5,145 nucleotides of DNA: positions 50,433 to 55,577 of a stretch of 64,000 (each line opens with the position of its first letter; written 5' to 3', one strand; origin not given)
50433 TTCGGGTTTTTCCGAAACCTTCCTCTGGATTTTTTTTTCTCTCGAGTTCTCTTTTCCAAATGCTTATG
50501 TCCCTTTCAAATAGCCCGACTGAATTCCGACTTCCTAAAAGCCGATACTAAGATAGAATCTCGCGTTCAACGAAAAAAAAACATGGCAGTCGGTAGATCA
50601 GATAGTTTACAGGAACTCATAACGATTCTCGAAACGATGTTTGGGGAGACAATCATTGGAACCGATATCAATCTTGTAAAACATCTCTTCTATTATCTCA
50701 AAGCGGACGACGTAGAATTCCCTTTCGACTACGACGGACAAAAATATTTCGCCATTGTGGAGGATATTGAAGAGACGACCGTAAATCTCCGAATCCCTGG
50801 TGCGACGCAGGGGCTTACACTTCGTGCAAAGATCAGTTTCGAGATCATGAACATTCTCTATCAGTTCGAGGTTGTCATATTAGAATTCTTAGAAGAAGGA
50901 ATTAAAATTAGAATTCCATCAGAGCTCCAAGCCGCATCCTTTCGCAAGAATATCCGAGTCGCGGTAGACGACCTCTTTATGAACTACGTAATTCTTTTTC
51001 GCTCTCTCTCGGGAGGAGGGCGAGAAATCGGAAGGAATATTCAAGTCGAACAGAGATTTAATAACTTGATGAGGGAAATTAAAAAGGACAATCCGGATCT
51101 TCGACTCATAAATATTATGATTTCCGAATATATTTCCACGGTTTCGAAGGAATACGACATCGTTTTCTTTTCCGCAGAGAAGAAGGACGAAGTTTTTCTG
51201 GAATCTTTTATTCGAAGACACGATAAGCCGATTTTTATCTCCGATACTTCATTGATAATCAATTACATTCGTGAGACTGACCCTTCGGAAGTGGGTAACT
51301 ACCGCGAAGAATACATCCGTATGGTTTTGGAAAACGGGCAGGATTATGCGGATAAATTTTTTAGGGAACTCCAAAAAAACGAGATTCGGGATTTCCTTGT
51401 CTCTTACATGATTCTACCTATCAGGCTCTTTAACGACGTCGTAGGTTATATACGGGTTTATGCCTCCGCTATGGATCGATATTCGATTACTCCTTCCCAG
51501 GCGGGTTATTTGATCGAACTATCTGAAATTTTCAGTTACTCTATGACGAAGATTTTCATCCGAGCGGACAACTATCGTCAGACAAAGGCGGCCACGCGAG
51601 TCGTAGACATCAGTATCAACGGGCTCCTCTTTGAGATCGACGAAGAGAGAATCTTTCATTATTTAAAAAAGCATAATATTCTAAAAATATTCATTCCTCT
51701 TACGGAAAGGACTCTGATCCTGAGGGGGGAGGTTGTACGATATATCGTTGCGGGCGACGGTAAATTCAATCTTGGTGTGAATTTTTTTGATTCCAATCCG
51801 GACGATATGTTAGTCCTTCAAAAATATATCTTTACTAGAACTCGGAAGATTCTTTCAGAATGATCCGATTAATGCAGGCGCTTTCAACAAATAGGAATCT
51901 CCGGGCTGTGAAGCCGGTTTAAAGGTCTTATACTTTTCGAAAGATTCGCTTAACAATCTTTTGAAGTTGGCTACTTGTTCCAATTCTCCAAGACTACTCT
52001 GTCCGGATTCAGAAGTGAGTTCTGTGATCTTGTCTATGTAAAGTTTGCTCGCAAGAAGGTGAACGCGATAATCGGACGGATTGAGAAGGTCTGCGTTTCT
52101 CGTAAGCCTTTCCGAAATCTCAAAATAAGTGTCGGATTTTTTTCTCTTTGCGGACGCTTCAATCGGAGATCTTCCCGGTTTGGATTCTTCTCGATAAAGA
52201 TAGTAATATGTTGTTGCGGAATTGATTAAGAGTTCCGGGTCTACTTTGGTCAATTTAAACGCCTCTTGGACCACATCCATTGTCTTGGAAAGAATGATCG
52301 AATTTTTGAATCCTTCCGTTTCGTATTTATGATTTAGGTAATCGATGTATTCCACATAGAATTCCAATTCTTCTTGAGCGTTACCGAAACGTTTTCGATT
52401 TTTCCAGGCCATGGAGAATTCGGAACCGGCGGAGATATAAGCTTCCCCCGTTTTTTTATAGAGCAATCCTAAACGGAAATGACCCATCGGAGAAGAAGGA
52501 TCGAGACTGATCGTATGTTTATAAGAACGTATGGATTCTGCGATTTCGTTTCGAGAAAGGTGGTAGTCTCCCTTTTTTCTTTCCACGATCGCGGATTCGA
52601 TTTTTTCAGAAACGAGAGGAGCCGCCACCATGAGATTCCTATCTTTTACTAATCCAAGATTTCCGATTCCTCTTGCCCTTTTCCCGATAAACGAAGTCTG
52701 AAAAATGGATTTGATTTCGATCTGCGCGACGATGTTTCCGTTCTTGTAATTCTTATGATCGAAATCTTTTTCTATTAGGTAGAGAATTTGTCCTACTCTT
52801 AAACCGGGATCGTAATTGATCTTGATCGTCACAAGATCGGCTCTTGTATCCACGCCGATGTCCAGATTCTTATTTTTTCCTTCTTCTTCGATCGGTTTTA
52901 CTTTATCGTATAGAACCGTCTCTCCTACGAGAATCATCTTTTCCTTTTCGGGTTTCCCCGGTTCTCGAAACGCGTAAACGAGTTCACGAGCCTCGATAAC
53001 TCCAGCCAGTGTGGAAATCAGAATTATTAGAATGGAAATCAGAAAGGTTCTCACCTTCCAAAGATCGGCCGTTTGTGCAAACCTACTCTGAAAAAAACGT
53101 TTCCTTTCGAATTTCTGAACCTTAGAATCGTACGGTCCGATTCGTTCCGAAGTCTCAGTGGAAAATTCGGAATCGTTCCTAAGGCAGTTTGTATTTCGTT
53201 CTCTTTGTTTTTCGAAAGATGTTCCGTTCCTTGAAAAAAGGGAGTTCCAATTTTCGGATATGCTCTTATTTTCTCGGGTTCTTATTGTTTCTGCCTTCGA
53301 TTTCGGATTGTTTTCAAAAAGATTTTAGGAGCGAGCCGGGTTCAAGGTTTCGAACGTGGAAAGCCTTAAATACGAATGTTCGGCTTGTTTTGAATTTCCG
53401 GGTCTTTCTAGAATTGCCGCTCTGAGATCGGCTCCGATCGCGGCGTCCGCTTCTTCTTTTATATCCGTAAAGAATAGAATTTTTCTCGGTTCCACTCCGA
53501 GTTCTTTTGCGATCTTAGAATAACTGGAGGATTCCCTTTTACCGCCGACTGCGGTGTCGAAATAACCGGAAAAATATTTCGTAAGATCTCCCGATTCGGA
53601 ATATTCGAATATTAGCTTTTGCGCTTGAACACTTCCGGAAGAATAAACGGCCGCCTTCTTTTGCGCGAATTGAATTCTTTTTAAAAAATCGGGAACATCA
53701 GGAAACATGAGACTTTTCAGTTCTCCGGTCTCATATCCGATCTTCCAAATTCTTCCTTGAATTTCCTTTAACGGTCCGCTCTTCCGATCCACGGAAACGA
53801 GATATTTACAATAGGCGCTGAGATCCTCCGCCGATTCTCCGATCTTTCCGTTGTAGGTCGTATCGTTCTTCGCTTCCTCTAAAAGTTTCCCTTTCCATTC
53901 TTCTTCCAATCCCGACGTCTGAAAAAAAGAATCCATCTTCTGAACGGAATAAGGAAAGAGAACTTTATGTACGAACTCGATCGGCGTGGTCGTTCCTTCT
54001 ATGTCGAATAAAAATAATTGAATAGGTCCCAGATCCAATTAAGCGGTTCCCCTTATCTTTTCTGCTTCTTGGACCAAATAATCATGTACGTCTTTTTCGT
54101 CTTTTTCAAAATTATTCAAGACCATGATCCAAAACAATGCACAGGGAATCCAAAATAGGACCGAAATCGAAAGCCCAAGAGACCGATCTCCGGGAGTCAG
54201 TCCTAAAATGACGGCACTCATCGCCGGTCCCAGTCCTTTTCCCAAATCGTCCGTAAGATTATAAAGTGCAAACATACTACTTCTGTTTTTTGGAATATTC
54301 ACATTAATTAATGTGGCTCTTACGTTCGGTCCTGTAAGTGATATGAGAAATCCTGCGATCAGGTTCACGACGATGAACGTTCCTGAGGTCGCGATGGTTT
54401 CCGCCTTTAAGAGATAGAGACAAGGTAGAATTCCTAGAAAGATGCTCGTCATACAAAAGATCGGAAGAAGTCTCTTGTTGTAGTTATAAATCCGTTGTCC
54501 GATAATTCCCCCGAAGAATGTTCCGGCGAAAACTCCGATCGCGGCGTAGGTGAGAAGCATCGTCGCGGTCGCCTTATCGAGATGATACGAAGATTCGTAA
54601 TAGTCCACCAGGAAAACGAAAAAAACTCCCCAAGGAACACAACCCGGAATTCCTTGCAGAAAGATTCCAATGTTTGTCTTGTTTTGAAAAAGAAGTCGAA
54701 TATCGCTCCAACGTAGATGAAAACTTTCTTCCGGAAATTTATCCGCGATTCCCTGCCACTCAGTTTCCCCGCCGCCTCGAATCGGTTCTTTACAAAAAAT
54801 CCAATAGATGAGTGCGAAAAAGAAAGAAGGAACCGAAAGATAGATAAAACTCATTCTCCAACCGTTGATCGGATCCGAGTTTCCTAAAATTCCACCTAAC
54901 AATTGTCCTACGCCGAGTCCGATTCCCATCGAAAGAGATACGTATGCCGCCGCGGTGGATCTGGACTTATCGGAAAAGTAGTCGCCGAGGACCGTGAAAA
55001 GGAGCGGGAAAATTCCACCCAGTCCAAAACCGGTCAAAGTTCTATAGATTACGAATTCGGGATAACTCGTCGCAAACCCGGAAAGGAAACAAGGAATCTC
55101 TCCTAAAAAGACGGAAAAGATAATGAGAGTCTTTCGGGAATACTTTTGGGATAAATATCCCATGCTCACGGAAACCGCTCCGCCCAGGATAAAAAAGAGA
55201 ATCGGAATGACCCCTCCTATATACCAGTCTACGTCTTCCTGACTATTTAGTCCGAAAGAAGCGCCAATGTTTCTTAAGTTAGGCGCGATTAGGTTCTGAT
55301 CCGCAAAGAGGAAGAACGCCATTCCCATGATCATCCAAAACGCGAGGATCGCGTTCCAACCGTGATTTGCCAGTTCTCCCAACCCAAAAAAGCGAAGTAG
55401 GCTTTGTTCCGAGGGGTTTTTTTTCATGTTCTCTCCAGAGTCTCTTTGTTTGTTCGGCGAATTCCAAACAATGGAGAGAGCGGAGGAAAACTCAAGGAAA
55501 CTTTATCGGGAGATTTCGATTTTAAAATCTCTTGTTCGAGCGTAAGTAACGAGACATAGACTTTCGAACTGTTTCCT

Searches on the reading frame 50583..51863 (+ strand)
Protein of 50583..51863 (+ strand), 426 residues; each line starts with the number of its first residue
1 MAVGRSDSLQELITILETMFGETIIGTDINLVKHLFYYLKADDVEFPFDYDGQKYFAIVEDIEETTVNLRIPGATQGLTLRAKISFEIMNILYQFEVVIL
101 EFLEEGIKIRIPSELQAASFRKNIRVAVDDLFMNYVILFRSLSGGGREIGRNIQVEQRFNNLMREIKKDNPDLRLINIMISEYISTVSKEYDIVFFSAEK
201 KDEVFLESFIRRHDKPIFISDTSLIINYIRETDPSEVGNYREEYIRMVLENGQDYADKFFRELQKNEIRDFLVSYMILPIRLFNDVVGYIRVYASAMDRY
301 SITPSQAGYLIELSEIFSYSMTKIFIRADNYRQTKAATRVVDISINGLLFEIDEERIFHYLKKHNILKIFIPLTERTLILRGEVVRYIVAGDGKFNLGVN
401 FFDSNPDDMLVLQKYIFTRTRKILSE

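Call 77: search_protein_families(library=pfam, proteins=[window:50583-51863:+], max_evalue=0.00001)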
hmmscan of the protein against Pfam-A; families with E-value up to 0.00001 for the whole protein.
window:50583-51863:+ (426 aa): 2 families
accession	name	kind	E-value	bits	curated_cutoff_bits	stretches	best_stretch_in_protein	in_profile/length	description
PF07614.16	DUF1577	-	3.1e-70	236.7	25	1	30-313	1-256/256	Protein of unknown function (DUF1577)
PF07238.19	PilZ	-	9.6e-08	32.7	22.5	1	336-417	23-101/102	PilZ domain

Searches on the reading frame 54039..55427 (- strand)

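Call 77: search_protein_families(library=pfam, proteins=[window:54039-55427:-], max_evalue=0.00001)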
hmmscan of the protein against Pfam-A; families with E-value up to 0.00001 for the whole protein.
window:54039-55427:- (462 aa): 2 families
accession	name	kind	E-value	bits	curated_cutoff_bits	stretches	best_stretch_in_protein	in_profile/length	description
PF07690.21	MFS_1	-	1.3e-46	159.6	33.4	2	34-401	2-347/347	Major Facilitator Superfamily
PF00083.30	Sugar_tr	-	6.9e-11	42.1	22.3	1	78-214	54-193/452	Sugar (and other) transporter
